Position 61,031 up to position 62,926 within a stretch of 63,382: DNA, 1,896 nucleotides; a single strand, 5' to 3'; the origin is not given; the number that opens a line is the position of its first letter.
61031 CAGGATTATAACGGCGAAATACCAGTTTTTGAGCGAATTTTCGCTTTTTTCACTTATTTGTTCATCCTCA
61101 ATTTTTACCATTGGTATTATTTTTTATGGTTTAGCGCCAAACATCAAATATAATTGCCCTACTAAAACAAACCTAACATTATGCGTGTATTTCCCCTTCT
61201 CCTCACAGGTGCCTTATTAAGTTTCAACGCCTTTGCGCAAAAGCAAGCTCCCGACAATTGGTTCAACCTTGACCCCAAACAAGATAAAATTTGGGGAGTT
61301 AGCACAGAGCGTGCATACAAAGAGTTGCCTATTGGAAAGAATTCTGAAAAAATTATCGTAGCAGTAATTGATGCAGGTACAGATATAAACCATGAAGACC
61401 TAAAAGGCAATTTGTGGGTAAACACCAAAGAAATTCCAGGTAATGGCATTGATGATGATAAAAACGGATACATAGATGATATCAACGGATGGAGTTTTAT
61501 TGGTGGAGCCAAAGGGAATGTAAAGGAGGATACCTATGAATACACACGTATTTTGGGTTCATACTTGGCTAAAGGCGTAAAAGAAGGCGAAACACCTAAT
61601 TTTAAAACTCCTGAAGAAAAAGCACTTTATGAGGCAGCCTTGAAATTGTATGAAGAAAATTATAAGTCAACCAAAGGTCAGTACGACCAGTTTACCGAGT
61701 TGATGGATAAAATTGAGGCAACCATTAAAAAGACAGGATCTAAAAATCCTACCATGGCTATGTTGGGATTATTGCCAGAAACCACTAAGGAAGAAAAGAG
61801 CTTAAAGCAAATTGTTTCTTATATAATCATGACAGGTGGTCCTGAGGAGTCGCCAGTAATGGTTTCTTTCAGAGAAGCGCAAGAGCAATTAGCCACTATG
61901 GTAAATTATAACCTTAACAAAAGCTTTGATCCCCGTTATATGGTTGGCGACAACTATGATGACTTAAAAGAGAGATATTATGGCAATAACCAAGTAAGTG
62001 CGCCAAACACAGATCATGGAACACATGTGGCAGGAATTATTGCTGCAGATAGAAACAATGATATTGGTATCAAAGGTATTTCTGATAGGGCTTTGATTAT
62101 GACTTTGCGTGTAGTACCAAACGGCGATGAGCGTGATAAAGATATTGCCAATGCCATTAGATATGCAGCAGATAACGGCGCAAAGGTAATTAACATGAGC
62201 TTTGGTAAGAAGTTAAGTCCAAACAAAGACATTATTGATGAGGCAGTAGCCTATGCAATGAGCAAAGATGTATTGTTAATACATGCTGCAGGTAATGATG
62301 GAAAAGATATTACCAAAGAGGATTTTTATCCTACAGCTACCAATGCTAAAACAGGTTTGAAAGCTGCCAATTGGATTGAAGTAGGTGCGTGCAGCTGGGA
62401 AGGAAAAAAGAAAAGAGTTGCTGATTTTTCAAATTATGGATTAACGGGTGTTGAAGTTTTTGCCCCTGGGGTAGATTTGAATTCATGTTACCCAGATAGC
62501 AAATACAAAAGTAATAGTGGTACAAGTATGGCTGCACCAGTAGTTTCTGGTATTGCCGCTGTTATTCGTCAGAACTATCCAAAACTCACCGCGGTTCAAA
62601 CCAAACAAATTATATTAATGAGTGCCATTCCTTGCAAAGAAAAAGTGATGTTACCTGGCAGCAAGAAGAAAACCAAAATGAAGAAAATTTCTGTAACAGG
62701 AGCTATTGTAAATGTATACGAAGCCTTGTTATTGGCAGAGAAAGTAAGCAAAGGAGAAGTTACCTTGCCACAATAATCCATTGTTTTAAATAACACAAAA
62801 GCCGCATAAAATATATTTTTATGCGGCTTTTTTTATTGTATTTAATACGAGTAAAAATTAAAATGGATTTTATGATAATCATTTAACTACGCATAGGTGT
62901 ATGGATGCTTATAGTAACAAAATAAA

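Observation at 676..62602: Strongly over-represented near-palindromic word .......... (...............) scattered through unrelated genes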

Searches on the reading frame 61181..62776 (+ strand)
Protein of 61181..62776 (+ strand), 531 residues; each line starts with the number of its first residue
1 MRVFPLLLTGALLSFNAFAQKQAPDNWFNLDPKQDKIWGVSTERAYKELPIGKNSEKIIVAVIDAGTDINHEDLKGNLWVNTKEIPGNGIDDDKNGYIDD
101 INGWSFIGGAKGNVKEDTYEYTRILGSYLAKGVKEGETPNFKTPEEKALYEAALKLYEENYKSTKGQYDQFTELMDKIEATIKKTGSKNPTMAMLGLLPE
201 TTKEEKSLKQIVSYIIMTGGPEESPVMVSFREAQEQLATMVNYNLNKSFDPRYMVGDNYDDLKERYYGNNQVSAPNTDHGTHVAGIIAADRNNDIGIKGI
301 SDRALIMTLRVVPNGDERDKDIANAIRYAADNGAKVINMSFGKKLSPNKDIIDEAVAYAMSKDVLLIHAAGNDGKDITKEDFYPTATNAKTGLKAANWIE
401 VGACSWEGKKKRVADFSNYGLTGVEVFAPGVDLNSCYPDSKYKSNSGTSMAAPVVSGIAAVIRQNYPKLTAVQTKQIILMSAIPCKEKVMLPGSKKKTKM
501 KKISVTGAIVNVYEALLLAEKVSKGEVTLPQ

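Call 9: find_encoding_contigs(protein=window:61181-62776:+, flank=10000, max_places=6)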
Protein window:61181-62776:+ (531 aa): 1 contig read that carries it; 1 place shown.
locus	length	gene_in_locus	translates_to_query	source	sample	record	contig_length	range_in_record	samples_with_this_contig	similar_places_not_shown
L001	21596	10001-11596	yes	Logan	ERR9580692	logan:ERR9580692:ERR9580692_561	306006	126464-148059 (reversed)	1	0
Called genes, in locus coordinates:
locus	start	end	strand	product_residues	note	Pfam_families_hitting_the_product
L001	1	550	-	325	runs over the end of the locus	PF28542:DUF8434, PF02470:MlaD, PF28544:Helical_needle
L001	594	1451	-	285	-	PF01520:Amidase_3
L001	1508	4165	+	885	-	PF19838:LptD_2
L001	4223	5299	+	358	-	PF01571:GCV_T, PF08669:GCV_T_C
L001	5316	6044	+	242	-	PF04029:2-ph_phosp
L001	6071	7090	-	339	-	PF00291:PALP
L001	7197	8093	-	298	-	-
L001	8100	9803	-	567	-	PF00474:SSF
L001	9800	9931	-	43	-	-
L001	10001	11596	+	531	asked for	PF00082:Peptidase_S8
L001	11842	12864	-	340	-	PF25539:Bestrophin_2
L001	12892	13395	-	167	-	PF13302:Acetyltransf_3, PF13420:Acetyltransf_4, PF00583:Acetyltransf_1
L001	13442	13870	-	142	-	-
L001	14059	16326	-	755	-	PF00330:Aconitase, PF00694:Aconitase_C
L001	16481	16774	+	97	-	-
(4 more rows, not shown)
